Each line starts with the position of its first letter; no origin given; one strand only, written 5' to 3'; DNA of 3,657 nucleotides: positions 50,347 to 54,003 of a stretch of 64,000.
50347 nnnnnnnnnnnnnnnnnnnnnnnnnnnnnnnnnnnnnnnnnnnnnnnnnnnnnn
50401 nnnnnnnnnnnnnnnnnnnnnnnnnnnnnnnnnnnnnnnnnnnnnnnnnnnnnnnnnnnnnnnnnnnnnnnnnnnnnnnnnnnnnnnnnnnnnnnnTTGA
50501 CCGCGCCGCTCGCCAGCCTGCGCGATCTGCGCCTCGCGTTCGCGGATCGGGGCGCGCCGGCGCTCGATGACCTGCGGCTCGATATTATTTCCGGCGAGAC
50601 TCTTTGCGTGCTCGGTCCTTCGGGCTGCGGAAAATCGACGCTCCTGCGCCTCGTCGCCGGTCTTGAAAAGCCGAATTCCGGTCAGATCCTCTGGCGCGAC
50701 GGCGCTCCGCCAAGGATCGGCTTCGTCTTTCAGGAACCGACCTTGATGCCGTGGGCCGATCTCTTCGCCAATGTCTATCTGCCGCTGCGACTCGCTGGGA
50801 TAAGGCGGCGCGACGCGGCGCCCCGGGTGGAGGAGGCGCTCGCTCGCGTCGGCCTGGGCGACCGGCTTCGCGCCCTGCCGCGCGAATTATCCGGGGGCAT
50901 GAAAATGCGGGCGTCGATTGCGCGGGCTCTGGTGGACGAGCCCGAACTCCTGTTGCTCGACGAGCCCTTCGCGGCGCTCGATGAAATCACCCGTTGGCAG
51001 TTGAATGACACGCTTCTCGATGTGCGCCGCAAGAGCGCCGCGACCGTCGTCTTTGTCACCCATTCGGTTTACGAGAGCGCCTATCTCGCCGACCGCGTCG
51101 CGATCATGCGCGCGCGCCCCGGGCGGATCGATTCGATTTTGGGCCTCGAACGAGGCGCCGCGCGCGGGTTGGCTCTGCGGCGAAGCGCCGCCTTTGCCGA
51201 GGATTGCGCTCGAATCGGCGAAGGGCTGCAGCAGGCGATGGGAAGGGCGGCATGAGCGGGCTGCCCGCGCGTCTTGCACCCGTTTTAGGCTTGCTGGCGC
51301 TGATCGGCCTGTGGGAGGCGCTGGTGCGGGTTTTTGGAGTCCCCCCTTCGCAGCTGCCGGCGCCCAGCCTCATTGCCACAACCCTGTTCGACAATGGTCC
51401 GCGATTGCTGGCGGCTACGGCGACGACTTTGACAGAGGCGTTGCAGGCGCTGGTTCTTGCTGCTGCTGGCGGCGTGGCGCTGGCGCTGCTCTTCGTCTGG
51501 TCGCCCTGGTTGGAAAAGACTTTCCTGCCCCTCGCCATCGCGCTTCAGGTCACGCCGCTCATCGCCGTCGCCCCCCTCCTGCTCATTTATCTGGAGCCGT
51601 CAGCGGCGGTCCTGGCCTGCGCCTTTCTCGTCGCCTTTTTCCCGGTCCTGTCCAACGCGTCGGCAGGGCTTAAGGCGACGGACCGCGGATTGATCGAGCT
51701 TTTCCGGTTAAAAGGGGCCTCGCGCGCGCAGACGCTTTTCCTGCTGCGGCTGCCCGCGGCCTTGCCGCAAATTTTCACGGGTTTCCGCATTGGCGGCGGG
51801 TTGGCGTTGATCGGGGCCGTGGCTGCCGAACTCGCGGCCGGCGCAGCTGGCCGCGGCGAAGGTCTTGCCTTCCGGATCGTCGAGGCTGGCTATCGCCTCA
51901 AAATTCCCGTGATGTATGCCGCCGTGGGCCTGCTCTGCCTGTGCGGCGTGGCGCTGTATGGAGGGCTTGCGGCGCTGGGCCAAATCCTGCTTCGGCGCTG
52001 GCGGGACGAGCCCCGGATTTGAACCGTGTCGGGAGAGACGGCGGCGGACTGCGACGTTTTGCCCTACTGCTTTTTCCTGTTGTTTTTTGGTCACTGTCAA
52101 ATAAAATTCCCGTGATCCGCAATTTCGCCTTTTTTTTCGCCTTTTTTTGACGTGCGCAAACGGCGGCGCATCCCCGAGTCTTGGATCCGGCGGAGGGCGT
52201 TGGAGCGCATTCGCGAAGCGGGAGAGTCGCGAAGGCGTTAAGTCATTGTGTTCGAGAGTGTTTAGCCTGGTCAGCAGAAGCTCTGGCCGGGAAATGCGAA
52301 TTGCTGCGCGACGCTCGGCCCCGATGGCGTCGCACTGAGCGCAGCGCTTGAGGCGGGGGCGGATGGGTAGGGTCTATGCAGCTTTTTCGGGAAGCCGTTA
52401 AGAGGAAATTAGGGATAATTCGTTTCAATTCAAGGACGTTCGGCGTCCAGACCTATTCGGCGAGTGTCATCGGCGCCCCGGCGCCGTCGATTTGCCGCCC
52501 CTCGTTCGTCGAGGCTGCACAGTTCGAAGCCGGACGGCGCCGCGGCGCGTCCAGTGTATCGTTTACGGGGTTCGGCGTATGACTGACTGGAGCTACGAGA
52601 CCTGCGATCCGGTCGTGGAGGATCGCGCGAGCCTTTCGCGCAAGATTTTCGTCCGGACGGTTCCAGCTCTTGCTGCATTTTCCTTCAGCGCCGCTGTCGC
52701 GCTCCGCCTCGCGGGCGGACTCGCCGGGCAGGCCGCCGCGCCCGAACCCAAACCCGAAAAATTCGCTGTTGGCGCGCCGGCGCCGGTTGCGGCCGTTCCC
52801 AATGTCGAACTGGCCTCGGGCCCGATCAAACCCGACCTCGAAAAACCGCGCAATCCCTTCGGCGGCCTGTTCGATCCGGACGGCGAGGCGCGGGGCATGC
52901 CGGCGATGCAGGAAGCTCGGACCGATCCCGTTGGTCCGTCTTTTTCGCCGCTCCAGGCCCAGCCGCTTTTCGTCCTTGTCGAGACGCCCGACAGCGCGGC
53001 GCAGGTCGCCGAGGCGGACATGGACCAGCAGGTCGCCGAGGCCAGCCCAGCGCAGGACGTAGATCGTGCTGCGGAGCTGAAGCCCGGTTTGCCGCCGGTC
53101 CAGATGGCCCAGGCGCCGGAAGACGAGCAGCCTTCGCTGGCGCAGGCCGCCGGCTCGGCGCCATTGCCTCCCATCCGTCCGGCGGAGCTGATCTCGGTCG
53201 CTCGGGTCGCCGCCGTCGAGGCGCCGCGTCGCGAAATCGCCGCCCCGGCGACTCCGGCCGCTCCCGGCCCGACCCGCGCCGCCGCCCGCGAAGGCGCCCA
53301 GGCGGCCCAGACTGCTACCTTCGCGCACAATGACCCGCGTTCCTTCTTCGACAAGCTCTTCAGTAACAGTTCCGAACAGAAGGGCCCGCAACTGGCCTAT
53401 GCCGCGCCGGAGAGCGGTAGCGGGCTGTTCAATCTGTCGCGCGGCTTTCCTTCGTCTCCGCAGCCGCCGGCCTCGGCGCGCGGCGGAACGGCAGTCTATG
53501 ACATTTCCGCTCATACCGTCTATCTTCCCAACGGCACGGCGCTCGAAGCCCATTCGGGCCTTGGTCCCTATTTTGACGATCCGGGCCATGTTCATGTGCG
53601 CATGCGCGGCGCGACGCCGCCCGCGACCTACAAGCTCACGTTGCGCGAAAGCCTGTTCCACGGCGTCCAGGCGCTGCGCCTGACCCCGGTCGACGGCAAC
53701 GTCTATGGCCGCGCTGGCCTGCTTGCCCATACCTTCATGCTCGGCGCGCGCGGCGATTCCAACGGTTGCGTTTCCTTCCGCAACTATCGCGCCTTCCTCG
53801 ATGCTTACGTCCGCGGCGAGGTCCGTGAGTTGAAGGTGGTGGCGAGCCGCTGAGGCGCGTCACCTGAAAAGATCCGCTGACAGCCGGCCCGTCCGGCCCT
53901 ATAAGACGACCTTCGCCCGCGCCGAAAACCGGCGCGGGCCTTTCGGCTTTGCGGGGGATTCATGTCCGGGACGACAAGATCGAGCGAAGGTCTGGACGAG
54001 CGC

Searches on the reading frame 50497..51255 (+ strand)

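Call 22: search_protein_families(library=pfam, proteins=[window:50497-51255:+], max_evalue=0.0001)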
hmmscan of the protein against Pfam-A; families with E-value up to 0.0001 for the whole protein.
window:50497-51255:+ (252 aa): 1 family
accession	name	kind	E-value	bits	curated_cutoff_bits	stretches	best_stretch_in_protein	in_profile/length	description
PF00005.33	ABC_tran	-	2.2e-30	106.5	25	1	23-159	1-137/137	ABC transporter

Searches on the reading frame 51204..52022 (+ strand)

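Call 22: search_protein_families(library=pfam, proteins=[window:51204-52022:+], max_evalue=0.0001)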
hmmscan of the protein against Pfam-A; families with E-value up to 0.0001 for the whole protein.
window:51204-52022:+ (272 aa): 1 family
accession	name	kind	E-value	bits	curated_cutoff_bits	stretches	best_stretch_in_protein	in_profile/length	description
PF00528.27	BPD_transp_1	-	5.5e-21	75.6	26.4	1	90-252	5-172/184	Binding-protein-dependent transport system inner membrane component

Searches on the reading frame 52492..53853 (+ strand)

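Call 22: search_protein_families(library=pfam, proteins=[window:52492-53853:+], max_evalue=0.0001)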
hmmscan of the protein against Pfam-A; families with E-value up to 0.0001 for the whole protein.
window:52492-53853:+ (453 aa): 1 family
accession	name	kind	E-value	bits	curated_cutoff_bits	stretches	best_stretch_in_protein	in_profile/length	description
PF10908.13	Tlde1_dom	-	7.1e-26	91.4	30.1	1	350-451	2-118/120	Tlde1 domain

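Call 73: search_protein_families(library=pfam, proteins=[window:52492-53853:+], max_evalue=0.001)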
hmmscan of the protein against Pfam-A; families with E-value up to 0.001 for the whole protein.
window:52492-53853:+ (453 aa): 1 family
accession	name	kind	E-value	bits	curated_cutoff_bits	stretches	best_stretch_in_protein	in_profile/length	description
PF10908.13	Tlde1_dom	-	7.1e-26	91.4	30.1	1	350-451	2-118/120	Tlde1 domain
